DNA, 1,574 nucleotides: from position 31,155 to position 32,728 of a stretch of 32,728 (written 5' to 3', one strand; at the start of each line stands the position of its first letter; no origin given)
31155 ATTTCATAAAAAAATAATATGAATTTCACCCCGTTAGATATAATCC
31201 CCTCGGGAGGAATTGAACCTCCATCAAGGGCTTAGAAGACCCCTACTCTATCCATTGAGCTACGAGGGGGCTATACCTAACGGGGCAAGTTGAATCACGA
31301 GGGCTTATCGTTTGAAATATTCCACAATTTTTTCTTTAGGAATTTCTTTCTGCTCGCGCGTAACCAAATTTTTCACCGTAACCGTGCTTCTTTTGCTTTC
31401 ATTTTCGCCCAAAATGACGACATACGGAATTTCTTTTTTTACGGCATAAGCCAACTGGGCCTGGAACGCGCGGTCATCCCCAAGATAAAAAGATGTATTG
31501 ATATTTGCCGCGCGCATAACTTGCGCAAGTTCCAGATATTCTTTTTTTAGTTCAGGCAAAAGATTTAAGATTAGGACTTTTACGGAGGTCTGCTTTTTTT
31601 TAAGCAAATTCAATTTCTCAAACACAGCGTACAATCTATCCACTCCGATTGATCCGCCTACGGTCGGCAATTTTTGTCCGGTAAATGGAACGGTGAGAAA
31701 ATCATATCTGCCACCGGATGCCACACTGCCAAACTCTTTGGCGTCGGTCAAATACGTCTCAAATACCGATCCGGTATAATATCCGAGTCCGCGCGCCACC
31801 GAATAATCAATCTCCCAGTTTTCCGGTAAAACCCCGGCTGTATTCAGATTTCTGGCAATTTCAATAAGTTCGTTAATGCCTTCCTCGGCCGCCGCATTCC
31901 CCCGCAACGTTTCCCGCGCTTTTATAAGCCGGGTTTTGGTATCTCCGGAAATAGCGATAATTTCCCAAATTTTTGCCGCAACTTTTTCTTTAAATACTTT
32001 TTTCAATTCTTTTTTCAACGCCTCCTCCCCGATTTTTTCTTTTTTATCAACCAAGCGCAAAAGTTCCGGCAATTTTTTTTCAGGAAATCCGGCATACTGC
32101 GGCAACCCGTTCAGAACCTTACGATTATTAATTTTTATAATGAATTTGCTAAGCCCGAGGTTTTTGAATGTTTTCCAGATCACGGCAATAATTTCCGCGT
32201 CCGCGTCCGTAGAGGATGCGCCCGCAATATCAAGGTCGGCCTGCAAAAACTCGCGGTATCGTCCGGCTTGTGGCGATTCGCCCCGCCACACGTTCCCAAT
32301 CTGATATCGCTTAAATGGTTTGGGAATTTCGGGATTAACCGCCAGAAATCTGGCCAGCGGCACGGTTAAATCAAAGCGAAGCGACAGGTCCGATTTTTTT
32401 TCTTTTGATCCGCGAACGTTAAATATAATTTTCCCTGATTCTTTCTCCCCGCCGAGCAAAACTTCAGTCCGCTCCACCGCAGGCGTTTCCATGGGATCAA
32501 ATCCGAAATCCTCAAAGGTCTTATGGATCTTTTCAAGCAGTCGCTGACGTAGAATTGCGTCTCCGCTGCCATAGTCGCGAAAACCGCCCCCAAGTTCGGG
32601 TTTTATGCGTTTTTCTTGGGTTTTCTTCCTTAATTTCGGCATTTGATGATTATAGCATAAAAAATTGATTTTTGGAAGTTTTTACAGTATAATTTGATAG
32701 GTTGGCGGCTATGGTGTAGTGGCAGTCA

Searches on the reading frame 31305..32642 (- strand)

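Call 52: search_protein_families(library=pfam, proteins=[window:31305-32642:-], max_evalue=0.00001)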
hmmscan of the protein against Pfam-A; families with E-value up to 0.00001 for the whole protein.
window:31305-32642:- (445 aa): 4 families
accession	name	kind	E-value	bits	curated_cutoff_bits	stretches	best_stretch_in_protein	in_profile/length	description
PF13393.11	tRNA-synt_His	-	1e-43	150.2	25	1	20-337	1-308/308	Histidyl-tRNA synthetase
PF03129.25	HGTP_anticodon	-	5.9e-15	55.6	21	1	355-444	1-92/94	Anticodon binding domain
PF00587.30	tRNA-synt_2b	-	1.3e-06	29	29.3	1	108-232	35-135/179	tRNA synthetase class II core domain (G, H, P, S and T)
PF00152.25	tRNA-synt_2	-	5.7e-06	26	25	0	30-164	23-147/308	tRNA synthetases class II (D, K and N)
